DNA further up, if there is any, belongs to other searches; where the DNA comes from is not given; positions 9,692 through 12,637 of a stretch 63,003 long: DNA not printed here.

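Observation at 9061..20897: Duplicated two-gene lipoprotein cassette (large DUF4091/GH123-like lipoprotein plus small CBM-like lipoprotein): candidate undescribed surface glycan module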

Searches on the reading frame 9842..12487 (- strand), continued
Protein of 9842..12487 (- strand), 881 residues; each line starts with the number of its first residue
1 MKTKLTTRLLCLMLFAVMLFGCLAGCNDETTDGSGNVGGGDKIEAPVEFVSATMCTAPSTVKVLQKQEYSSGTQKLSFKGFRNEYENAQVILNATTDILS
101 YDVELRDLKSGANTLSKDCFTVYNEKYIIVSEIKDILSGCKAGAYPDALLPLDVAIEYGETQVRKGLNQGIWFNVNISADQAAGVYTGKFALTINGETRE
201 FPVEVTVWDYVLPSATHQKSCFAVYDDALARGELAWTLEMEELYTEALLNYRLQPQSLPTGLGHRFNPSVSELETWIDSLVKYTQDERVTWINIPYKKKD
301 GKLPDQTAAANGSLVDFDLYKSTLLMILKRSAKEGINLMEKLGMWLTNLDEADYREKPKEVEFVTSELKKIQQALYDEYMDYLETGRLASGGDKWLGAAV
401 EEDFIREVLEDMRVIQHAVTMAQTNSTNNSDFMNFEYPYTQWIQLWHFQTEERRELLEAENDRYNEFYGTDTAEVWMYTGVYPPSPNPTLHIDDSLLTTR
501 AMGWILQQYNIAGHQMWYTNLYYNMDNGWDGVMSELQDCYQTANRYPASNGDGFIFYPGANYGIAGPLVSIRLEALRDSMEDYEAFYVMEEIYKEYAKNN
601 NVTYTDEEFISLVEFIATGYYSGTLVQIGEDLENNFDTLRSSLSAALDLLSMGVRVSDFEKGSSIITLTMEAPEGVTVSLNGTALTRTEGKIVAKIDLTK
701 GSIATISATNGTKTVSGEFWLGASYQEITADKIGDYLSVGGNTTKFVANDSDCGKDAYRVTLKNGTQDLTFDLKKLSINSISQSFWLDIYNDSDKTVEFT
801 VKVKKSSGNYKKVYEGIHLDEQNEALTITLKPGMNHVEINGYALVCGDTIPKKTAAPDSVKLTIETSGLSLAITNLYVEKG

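Call 22: find_encoding_contigs(protein=P0018, flank=8000, max_places=1)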
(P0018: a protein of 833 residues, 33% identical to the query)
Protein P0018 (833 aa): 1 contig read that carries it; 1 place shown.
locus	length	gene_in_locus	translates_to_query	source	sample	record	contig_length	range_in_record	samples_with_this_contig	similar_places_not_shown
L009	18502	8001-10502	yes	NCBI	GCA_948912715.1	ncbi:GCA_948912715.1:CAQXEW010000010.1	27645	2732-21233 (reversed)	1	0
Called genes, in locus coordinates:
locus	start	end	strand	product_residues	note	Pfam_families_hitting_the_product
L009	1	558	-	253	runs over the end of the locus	PF12833:HTH_18, PF00165:HTH_AraC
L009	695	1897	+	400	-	PF01120:Alpha_L_fucos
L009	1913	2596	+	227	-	PF07385:Lyx_isomer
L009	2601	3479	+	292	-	PF01261:AP_endonuc_2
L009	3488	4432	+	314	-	PF00657:Lipase_GDSL (weak), PF13472:Lipase_GDSL_2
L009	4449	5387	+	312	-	PF00528:BPD_transp_1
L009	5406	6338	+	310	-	PF00528:BPD_transp_1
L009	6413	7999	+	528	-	PF01547:SBP_bac_1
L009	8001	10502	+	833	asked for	PF22680:Glyco_hydro_123_N_2, PF13320:GH123_cat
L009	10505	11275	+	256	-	-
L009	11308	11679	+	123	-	-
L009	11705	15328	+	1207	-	-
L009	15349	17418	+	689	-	PF00149:Metallophos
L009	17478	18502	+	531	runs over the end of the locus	PF13320:GH123_cat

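Call 26: search_solved_structures(query=A1, max_evalue=0.01, show_alignments=3)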
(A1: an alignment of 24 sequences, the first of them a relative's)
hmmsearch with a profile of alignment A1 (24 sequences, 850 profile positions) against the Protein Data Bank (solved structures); distinct sequences matched with E-value up to 0.01: 11.
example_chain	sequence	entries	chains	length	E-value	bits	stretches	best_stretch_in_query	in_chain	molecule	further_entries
8k2f_A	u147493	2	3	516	8.4e-45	156.4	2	35-215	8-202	Oligosaccharide-releasing beta-N-acetylgalactosaminidase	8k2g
8k2j_A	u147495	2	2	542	7.2e-27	97.1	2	390-572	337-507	Oligosaccharide/Monosaccharide-releasing beta-N-acetylgalactosaminidase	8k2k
8k2h_B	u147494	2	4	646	7.7e-19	70.5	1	431-571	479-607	Oligosaccharide/Monosaccharide-releasing beta-N-acetylhexosaminidase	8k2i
5l7v_A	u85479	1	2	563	3.9e-12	48.4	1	59-186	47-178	glycoside hydrolase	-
5l7r_A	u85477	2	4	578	4.2e-12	48.3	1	59-186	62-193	glycoside hydrolase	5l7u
8p4l_A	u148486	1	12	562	5.2e-10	41.3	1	439-561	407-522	Beta-N-acetylgalactosaminidase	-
8q8h_A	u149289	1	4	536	5.3e-10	41.3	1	439-561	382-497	beta-D-GalNAcase from Niabella aurantiaca DSM 17617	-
8k2l_A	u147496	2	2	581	1.8e-05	26.3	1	447-567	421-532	Monosaccharide-releasing beta-N-acetylgalactosaminidase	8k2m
8k2n_D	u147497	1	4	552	0.00035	22.1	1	445-566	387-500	Monosaccharide-releasing beta-N-acetylgalactosaminidase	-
5fqg_A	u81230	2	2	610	0.004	18.6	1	147-205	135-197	BETA-N-ACETYLGALACTOSAMINIDASE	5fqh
5fqe_A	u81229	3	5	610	0.004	18.6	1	147-205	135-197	BETA-N-ACETYLGALACTOSAMINIDASE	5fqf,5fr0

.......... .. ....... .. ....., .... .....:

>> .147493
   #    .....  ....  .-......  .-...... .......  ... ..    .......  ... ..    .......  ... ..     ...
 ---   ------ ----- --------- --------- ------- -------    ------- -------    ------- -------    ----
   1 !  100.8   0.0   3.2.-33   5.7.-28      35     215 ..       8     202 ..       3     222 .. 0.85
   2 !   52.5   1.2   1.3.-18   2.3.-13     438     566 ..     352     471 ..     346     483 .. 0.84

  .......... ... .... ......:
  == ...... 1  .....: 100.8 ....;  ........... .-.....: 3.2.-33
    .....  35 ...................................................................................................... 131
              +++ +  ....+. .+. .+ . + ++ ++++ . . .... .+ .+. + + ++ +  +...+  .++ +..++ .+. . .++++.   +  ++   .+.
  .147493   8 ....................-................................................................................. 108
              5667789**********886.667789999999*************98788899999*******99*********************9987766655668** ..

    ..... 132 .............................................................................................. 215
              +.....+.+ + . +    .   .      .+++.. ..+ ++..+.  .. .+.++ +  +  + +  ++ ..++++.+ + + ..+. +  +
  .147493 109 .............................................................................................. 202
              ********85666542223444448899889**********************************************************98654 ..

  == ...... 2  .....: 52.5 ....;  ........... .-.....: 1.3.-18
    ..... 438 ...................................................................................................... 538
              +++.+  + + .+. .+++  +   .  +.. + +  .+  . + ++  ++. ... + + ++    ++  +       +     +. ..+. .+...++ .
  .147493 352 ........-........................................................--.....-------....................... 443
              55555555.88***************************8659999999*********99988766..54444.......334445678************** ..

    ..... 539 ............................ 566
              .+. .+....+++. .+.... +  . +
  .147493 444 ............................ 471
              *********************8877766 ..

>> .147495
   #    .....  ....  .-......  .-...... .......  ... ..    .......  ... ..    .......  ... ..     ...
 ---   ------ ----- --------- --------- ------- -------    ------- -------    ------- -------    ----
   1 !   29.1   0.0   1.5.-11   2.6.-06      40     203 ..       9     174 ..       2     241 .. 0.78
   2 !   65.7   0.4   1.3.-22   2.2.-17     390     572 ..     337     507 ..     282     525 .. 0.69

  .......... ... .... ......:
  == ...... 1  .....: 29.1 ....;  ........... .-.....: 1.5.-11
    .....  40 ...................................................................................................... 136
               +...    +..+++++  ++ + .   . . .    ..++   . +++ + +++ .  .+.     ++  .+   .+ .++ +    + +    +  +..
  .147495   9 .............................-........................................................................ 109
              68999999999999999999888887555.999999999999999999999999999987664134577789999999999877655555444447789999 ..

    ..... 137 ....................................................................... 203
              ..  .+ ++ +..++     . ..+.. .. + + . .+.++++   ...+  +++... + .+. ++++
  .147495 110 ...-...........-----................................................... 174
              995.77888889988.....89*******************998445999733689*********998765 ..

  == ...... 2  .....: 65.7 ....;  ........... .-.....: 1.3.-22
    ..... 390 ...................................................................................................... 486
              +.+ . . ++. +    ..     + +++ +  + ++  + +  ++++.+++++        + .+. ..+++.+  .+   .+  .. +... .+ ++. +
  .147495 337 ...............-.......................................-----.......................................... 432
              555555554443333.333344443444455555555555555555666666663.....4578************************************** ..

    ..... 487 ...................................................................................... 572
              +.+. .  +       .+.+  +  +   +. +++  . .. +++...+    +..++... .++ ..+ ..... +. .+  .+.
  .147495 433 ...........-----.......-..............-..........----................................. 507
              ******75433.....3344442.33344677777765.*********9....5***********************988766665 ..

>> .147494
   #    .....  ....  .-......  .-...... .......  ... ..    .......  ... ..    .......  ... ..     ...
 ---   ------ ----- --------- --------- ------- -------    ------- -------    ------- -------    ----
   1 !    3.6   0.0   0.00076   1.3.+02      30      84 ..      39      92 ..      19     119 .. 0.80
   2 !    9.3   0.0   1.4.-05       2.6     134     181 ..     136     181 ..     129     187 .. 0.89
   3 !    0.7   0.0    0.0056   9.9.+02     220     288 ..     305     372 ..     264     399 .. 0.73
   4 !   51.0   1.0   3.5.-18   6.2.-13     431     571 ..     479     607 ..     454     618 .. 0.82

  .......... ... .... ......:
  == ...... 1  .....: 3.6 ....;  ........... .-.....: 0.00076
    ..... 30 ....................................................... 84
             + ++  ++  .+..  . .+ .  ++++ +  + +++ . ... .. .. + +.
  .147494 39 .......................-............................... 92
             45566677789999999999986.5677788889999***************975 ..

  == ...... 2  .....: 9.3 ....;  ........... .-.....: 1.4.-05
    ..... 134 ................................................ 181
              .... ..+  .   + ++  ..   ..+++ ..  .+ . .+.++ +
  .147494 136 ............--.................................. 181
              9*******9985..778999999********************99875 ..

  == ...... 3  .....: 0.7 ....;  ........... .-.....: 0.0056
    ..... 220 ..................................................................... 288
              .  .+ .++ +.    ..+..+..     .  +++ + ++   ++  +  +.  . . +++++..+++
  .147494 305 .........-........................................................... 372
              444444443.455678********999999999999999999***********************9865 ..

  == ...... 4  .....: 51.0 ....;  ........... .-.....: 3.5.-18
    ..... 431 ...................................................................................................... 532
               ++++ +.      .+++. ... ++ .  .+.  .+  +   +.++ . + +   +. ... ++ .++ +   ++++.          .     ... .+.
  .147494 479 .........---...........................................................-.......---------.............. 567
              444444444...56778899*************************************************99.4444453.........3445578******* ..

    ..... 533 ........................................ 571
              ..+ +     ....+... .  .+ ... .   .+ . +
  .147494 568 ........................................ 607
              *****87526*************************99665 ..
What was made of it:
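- Closest known: Classical GH123 exo-beta-N-acetylgalactosaminidases. Different: More distant than NgaCa (profile E=7e-27 to 4e-3, call 26).
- A family profile matches NgaCa at E=8e-45 (call 26).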

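Call 34: find_related_loci(query=A1, collection=genome_contigs, flank=6000)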
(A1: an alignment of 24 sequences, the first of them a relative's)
Query A1 (881 aa) in genome_contigs; peptide patterns used: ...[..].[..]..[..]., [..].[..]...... (x = any residue, [..] = any of these).
202 stretches matched a pattern; 51 encode a relative of the query (tblastn E <= 1e-3); 47 distinct loci.
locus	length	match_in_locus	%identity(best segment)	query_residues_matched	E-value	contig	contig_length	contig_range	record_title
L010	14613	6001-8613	84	1-881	0e+0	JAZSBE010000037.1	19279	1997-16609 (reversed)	MAG: Eubacteriales bacterium isolate T1900044928_TS20190394.MAGScoT_cleanbin_000057 SGB_3403_k141_2037911, whole genome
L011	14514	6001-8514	52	1-845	0e+0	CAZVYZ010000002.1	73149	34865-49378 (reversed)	MAG TPA_asm: uncultured Ruminococcus sp. isolate binchicken_co370_207 genome assembly, contig: NODE_508_length_73149_cov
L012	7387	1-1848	52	223-845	0e+0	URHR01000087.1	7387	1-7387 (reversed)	uncultured Clostridiales bacterium isolate UMGS1014 genome assembly, contig: NODE_5517_length_7387_cov_4.564648, whole g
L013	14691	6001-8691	34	2-880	6e-149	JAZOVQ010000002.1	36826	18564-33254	MAG: Candidatus Scatosoma sp. isolate T1900045525_YK20190219.MAGScoT_cleanbin_000033 SGB_7685_k141_287265, whole genome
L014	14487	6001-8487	36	40-845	1e-148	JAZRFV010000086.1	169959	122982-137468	MAG: Candidatus Scatosoma sp. isolate T1900045494_YK20190188.MAGScoT_cleanbin_000025 SGB_7408_k141_1792410, whole genome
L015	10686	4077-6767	34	2-880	2e-147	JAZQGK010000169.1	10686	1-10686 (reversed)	MAG: Candidatus Scatosoma sp. isolate T1900044630_TS20190096.MAGScoT_cleanbin_000047 SGB_1027_k141_1673665, whole genome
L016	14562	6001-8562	34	1-845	2e-146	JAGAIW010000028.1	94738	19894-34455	MAG: Clostridia bacterium isolate RGIG8483 Water_deer_Cecum-1__c59084, whole genome shotgun sequence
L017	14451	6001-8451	31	8-859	5e-120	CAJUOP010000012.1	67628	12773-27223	MAG TPA_asm: uncultured Christensenellaceae bacterium isolate MGBC162943 genome assembly, contig: MGBC162943.12, whole g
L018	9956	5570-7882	32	52-845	5e-117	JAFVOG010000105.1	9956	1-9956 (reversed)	MAG: Clostridia bacterium isolate RGIG5244 Sheep_Colon-1__c579358, whole genome shotgun sequence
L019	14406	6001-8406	32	2-839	1e-114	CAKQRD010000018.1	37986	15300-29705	MAG: uncultured Clostridia bacterium isolate REFINED_METABAT215_TOP10_CONTIGS_1500_ASSEMBLY_K77_MERGED__Hadza_MoBio_hadz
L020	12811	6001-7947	35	4-686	1e-113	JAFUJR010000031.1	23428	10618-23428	MAG: Clostridia bacterium isolate RGIG4556 Roe_deer_Rectum-2__c2136, whole genome shotgun sequence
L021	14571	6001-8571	30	1-868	8e-102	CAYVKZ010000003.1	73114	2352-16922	MAG TPA_asm: uncultured Acidiphilium sp. isolate SRP225648_co1_124 genome assembly, contig: NODE_517_length_73114_cov_14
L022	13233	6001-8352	29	4-839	1e-91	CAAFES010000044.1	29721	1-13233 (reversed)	MAG TPA_asm: Clostridia bacterium, isolate HGM11386, WGS project CAAFES010000000 data, contig: SRS104400_73_k99_67043, w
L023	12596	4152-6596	29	9-848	2e-91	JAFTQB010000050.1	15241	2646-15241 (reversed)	MAG: Clostridia bacterium isolate RGIG4046 Roe_deer_Cecum-5__c460198, whole genome shotgun sequence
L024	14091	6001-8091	29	54-784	1e-78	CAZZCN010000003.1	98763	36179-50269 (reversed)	MAG TPA_asm: uncultured Oscillospiraceae bacterium isolate SRP272421_co1_371 genome assembly, contig: NODE_213_length_98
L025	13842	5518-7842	30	62-845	2e-82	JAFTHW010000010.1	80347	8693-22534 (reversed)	MAG: Clostridia bacterium isolate RGIG3833 Roe_deer_Cecum-1__c2065, whole genome shotgun sequence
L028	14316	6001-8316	26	14-807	2e-61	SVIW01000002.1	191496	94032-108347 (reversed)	MAG: Clostridiales bacterium isolate SIG419 NODE_1171_length_191496_cov_8.219753, whole genome shotgun sequence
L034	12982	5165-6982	26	47-684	4e-48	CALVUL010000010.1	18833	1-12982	MAG: uncultured Clostridia bacterium isolate E16__bin54 genome assembly, contig: E16__k127_4962209, whole genome shotgun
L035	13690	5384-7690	30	14-794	2e-91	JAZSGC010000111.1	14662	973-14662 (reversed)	MAG: Candidatus Scatosoma sp. isolate T1900044579_TS20190045.MAGScoT_cleanbin_000030 SGB_550_k141_2547319, whole genome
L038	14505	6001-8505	32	1-820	2e-40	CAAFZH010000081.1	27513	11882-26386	MAG TPA_asm: Clostridia bacterium, isolate HGM11443, WGS project CAAFZH010000000 data, contig: SRS475986_10_k119_168847,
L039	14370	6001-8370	26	8-840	5e-61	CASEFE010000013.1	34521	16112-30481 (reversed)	uncultured Firmicutes bacterium isolate Batch1_idba_bin.1171 genome assembly, contig: Batch1_idba_bin.1171.fa_k87_156205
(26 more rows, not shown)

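Call 40: predict_structure(alignment_id=A1)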
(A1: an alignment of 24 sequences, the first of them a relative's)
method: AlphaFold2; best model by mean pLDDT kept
length: 881 residues; sequences in the alignment: 24
mean_pLDDT: 83.1   pTM: 0.85
mean pLDDT of the five models: 83.1, 80.8, 80.5, 80.2, 78.6
residues with pLDDT >= 90: 492; 70-90: 232; 50-70: 63; < 50: 94
segments of 3 or more residues with pLDDT < 50: 1-43, 133-140, 523-552, 819-822, 850-854
pLDDT, mean of each block of 10 residues (from residue 1): 41 42 29 26 63 91 83 88 96 96 98 97 83 45 73 93 93 97 98 97 97 94 72 71 91 87 73 92 95 92 92 93 96 96 91 90 96 97 89 81 95 95 85 90 85 90 94 87 51 68 91 79 43 37 38 67 82 90 96 89 86 92 77 88 95 92 91 93 91 93 94 94 91 92 92 94 94 87 87 94 84 65 74 91 68 69 93 92 58
secondary structure, 60 per line:
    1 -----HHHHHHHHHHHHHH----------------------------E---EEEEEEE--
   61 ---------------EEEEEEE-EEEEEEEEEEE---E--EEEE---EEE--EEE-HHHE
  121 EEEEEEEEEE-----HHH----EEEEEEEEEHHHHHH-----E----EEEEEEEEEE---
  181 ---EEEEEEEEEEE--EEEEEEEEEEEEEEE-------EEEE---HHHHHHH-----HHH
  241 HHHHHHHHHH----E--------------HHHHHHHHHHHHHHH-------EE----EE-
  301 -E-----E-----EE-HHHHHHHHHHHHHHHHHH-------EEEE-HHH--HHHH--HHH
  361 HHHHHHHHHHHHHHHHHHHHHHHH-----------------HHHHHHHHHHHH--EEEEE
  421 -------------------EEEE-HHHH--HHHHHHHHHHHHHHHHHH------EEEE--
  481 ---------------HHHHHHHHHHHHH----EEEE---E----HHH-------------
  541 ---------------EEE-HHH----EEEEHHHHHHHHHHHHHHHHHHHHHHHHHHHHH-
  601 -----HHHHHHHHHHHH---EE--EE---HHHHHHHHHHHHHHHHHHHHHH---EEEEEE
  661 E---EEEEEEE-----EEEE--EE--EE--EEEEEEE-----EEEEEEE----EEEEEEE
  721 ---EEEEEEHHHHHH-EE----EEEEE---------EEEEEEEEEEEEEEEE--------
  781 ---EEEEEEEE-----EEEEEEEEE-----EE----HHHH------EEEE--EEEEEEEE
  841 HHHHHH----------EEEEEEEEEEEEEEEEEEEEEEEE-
elements in order (helices of 4 or more, strands of 3 or more residues): H6-19 E52-58 E76-82 E84-94 E101-104 E108-110 E113-115 E120-130 E143-151 H152-157 E168-177 E184-194 E197-211 E219-222 H226-232 H238-250 H270-284 H317-334 E342-345 H352-355 H358-384 H402-413 E416-420 E440-443 H445-448 H451-468 E475-478 H496-508 E513-516 E556-558 E567-570 H571-599 H606-617 H630-651 E655-661 E665-671 E677-680 E691-697 E703-709 E714-720 E724-729 H730-735 E743-747 E757-772 E784-791 E797-805 H817-820 E827-830 E833-840 H841-846 E857-880
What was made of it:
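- On GH123 / DUF4091 glycoside hydrolase superfamily: The AlphaFold model has pLDDT 83 (call 40).
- The pair follows the fourth barrel strand of the model (call 40).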
